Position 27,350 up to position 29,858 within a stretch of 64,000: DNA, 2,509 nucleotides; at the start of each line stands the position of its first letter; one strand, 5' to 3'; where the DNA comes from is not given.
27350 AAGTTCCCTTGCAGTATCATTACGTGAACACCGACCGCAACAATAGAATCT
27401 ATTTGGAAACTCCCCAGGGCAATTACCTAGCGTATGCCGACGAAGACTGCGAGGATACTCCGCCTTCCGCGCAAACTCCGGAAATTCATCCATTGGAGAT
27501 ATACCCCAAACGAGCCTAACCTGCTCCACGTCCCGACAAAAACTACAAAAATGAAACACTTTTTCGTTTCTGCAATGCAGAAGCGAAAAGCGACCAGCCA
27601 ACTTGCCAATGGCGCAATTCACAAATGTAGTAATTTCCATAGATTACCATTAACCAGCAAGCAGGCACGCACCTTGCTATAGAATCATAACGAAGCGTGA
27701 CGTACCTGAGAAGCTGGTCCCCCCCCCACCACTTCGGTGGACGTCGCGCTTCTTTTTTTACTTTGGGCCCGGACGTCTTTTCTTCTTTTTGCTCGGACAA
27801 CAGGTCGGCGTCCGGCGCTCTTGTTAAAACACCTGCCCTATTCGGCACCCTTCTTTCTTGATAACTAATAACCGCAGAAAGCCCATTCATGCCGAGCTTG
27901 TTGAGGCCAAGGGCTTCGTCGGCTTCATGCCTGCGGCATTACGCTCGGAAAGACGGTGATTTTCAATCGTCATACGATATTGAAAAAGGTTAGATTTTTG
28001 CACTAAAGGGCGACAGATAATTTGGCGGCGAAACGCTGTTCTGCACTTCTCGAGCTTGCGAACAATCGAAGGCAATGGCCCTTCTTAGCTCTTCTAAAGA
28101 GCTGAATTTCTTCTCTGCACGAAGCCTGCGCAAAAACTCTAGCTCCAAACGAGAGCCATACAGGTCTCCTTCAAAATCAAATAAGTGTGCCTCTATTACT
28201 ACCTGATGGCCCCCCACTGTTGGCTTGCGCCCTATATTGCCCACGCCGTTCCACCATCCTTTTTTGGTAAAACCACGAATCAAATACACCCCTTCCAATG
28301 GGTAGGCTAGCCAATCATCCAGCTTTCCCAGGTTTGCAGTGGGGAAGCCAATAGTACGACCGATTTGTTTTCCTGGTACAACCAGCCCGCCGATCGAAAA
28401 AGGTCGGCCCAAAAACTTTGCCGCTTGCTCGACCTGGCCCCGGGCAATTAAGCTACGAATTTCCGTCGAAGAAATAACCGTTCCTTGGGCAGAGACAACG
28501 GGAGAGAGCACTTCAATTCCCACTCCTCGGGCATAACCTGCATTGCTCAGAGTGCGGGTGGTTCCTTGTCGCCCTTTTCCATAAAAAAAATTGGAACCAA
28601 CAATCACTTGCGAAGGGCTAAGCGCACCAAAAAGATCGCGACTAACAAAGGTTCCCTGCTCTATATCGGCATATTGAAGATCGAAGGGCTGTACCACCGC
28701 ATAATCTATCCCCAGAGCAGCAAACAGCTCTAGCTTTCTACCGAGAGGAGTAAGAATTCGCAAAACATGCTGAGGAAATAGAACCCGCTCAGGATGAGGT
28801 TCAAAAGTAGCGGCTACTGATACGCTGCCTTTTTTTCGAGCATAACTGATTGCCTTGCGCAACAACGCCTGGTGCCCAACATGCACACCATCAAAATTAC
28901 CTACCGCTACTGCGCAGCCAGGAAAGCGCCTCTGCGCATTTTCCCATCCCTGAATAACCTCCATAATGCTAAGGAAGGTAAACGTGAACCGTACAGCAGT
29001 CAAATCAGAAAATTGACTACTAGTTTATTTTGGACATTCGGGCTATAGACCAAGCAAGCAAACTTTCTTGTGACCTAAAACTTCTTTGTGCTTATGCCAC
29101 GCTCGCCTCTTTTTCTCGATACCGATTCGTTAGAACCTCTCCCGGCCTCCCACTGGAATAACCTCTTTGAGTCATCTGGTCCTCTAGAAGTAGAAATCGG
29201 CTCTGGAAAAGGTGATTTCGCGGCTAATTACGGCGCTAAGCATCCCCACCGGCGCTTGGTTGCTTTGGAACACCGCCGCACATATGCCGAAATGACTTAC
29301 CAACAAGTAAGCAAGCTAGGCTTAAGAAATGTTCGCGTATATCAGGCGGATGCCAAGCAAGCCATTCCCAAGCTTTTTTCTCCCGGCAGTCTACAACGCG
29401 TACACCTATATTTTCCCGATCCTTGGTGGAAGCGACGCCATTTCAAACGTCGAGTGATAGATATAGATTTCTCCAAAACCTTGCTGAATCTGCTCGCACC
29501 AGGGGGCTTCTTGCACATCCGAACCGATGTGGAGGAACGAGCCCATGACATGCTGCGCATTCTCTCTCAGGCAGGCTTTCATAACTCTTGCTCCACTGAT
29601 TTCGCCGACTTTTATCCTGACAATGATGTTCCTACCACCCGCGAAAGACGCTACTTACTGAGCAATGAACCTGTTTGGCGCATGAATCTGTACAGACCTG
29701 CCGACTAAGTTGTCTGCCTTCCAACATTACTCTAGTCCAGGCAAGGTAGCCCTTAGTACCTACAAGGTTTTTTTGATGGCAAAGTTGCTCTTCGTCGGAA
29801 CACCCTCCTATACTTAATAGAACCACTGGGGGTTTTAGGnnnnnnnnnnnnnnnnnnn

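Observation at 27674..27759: Candidate C-tract small RNA A: promoter-like box, 12-bp clamp, exposed GGT-C9 and a U7 tail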

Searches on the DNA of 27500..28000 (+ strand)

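Call 7: search_rna_families(source=window, start=27500, end=28000, threshold=evalue, max_evalue=10, show_alignments=3)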
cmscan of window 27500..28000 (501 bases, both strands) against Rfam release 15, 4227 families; matches with E-value up to 10: 3.
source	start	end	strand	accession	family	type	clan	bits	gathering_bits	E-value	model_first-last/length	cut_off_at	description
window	27664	27747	+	RF03032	narK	Cis-reg;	-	18.8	43.2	0.32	1-72/72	no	narK RNA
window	27548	27600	-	RF00650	mir-153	Gene; miRNA;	-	16.8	54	2.6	1-73/73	no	mir-153 microRNA precursor family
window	27941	27970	+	RF01667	rox1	Cis-reg;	-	14.3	58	6.5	16-44/59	no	Drosophila rox1 ncRNA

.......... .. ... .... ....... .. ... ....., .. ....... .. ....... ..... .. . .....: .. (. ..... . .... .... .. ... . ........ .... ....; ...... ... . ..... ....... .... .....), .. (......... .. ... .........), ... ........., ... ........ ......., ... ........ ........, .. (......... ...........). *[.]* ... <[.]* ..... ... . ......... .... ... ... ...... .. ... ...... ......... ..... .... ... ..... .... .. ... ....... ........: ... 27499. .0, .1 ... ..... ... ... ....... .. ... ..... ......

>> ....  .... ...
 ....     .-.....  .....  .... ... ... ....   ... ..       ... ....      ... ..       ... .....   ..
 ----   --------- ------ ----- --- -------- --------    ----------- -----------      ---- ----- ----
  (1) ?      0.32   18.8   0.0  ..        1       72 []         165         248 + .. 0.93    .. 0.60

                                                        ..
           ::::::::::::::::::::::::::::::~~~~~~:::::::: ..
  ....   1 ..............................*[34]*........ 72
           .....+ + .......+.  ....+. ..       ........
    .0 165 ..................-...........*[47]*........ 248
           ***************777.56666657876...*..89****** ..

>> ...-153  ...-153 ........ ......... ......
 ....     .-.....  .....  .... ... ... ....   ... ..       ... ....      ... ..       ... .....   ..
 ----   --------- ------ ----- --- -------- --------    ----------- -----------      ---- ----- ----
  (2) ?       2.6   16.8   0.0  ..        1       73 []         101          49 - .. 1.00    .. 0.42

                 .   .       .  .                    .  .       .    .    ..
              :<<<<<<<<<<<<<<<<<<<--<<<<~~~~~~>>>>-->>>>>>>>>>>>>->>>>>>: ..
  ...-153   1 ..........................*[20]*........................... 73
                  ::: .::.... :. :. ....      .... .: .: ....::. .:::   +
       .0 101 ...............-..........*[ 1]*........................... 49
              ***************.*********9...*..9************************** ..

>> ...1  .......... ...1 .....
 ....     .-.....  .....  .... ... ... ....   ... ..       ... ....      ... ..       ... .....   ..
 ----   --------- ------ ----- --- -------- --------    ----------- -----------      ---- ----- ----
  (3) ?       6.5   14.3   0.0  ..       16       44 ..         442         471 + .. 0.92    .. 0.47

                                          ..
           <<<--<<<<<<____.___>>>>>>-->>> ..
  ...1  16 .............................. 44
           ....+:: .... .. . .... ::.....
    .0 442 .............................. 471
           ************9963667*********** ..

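Call 54: build_rna_model(alignment_id=A3, structure=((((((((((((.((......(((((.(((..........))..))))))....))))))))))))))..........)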
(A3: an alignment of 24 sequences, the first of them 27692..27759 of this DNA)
Model R1 built from alignment A3 (24 sequences, 78 columns); structure: as given.
model positions 71; base pairs 22; branch points 0; effective number of sequences 2.2; information 0.793 bits per position. Calibrated on 0.2 Mb of random sequence (short: E-values are rough).
structure used (alignment columns):
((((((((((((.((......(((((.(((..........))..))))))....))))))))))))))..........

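Call 55: search_with_rna_model(model_id=R1, source=window, filters=off, max_evalue=10, show_alignments=3)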
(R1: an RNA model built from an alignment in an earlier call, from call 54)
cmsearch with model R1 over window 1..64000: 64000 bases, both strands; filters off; matches with E-value up to 10: 22.
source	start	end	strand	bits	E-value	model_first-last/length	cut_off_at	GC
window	27692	27759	+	78.5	1.9e-20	1-71/71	no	0.59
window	34777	34814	-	19.1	0.0059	1-71/71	no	0.42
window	45315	45349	-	17.9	0.013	1-71/71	no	0.54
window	27685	27752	-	16.4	0.037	1-71/71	no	0.62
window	34784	34821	+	13.2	0.3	1-71/71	no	0.45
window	28807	28835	+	12.2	0.61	1-71/71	no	0.48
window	48900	48922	+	10.6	1.8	1-71/71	no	0.3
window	38024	38059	+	10.3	2.3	1-71/71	no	0.56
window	24894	24924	+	9.8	3.2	1-71/71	no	0.52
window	32108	32135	-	9.7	3.3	1-71/71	no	0.18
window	47421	47496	+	9.5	3.7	1-71/71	no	0.42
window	2554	2569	-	9.5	3.8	1-71/71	no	0.19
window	48994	49008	-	9.5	3.8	1-71/71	no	0.2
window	34591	34606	-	8.9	5.8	1-71/71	no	0.31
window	18559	18603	-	8.8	6.3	1-71/71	no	0.49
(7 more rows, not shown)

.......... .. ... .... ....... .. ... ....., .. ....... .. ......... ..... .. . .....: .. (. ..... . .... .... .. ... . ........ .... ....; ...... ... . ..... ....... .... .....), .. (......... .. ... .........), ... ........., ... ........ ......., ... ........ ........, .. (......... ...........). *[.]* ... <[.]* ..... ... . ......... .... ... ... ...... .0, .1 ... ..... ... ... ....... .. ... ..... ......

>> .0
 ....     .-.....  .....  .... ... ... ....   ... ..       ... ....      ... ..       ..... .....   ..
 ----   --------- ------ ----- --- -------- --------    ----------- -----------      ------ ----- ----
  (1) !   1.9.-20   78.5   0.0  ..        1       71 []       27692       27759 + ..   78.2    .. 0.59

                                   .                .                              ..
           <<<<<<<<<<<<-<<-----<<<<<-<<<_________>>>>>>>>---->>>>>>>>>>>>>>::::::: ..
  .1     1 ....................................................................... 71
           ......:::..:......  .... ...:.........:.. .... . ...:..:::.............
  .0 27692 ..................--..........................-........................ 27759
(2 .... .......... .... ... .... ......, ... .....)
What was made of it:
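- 27692..27759 (+): Small RNA A, about 68 nt. It has an outer stem (27692-27706 with 27739-27752), an inner stem (27710-27718 with 27728-27735), an apical C9 loop and a U7 tail (27753-27759). Covariance model R1 scores it 78.5 bits, E = 2e-20 (call 55).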

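Call 56: search_with_rna_model(model_id=R1, sources=[L051, L052, L053, L010, L011, L012, L013, L014, L015, L016, L017, L018, L019, L020, L021, L022, L023, L024, L025, L026, L027, L028, L029, L030, L031, L032, L033, L034, L035, L036, L037, L038, L039, L040, L041, L042, L043, L044, L045, L046, L047, L048, L049, L050], max_evalue=0.01)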
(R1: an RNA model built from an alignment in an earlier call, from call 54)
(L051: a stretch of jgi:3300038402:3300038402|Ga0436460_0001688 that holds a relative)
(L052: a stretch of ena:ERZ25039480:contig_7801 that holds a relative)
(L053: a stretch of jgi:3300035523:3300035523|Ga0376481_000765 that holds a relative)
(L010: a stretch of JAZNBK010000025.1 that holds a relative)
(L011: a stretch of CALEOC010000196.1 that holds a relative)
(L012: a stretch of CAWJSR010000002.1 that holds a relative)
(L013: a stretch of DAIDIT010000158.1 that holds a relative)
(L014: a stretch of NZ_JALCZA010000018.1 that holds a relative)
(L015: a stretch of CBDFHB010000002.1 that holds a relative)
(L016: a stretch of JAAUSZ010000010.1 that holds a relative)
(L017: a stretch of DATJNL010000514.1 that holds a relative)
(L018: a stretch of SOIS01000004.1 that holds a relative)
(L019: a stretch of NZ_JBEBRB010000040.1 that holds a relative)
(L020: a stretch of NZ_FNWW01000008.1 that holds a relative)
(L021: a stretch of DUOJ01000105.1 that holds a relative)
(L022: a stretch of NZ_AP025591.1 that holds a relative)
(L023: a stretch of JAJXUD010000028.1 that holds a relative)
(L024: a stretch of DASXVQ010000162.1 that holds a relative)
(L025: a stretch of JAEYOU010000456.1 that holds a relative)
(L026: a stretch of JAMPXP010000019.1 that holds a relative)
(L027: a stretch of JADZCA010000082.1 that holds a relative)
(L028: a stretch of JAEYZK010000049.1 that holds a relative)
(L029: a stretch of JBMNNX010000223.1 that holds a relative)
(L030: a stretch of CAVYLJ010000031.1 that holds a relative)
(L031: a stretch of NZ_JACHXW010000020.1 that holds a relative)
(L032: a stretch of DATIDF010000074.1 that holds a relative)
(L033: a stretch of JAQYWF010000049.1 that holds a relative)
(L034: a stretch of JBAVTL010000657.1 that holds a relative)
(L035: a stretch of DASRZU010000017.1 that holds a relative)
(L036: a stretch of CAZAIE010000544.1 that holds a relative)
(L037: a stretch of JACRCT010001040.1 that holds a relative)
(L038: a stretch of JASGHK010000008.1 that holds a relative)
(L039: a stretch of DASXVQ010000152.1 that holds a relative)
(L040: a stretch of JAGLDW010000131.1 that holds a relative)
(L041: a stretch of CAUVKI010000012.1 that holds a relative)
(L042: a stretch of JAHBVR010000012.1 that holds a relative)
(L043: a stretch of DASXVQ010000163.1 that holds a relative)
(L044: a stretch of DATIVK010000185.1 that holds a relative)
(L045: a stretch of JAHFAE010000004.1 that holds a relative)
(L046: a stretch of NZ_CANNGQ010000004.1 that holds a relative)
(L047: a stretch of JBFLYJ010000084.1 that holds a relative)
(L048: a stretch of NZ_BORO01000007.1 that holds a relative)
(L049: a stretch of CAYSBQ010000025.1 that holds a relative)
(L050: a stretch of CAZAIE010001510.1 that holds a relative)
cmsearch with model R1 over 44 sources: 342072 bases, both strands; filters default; matches with E-value up to 0.01: 34.
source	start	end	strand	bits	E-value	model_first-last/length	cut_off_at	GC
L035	1944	2014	+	92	1.1e-23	1-71/71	no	0.55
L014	5458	5527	-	90.8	2.5e-23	1-71/71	no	0.53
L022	699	768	+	90.8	2.5e-23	1-71/71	no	0.53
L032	6312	6381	+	86.9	3.5e-22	1-71/71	no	0.54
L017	5008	5077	+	86.8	3.8e-22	1-71/71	no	0.51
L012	7152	7221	+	85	1.3e-21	1-71/71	no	0.61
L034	4990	5059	+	85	1.3e-21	1-71/71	no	0.61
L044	1154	1223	-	85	1.3e-21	1-71/71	no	0.61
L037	151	218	+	83.5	3.4e-21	1-71/71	no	0.65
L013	2664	2733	-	83.4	3.7e-21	1-71/71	no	0.53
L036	1634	1701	+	83.1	4.7e-21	1-71/71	no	0.62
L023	5697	5766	-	81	1.9e-20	1-71/71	no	0.53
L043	3667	3734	-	79.2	6.2e-20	1-71/71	no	0.63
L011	7529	7595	-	79.2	6.4e-20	1-71/71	no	0.61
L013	2404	2475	-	78.4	1.1e-19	1-71/71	no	0.53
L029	2184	2250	-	78.1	1.4e-19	1-71/71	no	0.61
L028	4748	4819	-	77.7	1.8e-19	1-71/71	no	0.61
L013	2117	2188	-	74.3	1.7e-18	1-71/71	no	0.56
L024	4352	4417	-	74.1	2e-18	1-71/71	no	0.62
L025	382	454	-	73.3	3.5e-18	1-71/71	no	0.62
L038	3459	3525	-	72.3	7e-18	1-71/71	no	0.63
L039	7413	7479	+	69.9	3.5e-17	1-71/71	no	0.61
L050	47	113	+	59.5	3.9e-14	1-71/71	no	0.61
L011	6901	6968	-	57.7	1.3e-13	1-71/71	no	0.72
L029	1580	1644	-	56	4.3e-13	1-71/71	no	0.71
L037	144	211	-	25.2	0.00049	1-71/71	no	0.69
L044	1161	1230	+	23.9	0.0012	1-71/71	no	0.64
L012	7145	7214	-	22.8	0.0026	1-71/71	no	0.64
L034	4983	5052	-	22.6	0.0028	1-71/71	no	0.64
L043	3674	3741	+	22.5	0.003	1-71/71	no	0.68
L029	1587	1651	+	22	0.0042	1-71/71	no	0.72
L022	692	761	-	21.7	0.0052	1-71/71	no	0.59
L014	5465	5534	+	21.6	0.0055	1-71/71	no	0.6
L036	1627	1694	-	20.9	0.0093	1-71/71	no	0.65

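Call 97: search_with_rna_model(model_id=R1, sources=[L065, L064, L063, L054, L055, L056, L057, L058, L059, L060, L061, L062], max_evalue=0.01, show_alignments=1)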
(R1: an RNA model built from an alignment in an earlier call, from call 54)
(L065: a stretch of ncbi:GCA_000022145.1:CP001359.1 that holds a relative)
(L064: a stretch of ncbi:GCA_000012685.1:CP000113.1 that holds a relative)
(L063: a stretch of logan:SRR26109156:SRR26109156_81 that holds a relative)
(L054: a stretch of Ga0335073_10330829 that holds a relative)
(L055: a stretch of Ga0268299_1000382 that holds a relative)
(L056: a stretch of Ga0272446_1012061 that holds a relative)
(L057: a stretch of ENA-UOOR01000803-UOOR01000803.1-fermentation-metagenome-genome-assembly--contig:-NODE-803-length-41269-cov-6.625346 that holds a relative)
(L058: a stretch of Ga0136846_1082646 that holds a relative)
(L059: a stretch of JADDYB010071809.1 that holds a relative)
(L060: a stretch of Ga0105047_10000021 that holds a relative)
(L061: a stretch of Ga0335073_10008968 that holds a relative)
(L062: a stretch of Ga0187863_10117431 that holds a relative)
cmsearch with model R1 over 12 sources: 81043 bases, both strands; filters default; matches with E-value up to 0.01: 8.
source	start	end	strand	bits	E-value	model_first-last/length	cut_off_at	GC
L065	5666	5735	+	87.5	5.6e-23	1-71/71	no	0.54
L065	5659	5728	-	25.1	0.00013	1-71/71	no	0.59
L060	642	687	-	22.9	0.00056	1-71/71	no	0.7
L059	968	1002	-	21.3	0.0017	1-71/71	no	0.66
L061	1923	1957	-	21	0.002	1-71/71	no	0.49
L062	320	354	+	19.9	0.0042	1-71/71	no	0.51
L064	4173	4217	-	19.8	0.0045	1-71/71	no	0.62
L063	4173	4217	-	19.8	0.0045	1-71/71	no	0.62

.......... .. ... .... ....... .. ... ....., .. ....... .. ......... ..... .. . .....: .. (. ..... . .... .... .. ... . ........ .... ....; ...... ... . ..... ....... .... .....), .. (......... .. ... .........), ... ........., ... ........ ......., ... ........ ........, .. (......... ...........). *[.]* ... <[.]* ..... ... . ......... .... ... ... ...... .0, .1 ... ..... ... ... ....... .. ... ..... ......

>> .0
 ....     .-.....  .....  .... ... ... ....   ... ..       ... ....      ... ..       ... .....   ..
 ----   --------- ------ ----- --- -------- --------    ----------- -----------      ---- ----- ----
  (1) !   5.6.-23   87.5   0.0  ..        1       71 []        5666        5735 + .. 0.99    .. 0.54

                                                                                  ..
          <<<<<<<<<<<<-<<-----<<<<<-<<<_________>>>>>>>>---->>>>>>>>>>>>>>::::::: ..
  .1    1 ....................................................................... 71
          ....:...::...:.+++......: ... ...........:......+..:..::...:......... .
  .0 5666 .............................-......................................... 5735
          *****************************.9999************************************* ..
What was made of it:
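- These are L011:6901-6968, L029:1580-1644 and the cultured Anaeromyxobacter dehalogenans copy at 87.5 bits (calls 56, 97).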

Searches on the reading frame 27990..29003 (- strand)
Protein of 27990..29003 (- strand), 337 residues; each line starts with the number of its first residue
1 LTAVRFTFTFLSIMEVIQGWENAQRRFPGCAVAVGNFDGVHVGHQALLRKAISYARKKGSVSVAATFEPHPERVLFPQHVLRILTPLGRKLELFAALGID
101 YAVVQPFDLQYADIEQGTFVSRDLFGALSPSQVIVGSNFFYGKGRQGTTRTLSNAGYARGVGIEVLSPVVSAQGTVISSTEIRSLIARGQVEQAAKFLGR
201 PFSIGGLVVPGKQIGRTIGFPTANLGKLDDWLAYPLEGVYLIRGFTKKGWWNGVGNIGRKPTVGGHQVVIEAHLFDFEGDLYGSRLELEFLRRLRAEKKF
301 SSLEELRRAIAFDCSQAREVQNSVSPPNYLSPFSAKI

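Call 13: search_protein_families(library=pfam, proteins=[window:27990-29003:-])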
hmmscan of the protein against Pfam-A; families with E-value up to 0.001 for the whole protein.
window:27990-29003:- (337 aa): 2 families
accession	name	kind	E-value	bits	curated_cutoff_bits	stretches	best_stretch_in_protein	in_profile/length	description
PF06574.18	FAD_syn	-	5.6e-41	140.4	27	1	28-180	6-157/158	FAD synthetase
PF01687.23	Flavokinase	-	3.4e-38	131.1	19.6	1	198-320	1-123/124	Riboflavin kinase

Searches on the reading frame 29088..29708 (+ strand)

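Call 13: search_protein_families(library=pfam, proteins=[window:29088-29708:+])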
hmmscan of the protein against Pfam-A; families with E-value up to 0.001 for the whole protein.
window:29088-29708:+ (206 aa): 2 families
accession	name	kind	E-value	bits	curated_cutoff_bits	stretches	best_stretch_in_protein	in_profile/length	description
PF02390.23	Methyltransf_4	-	3.7e-36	124.6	24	1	32-198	3-172/173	Putative methyltransferase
PF13649.12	Methyltransf_25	-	0.00057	21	27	0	36-107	3-70/97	Methyltransferase domain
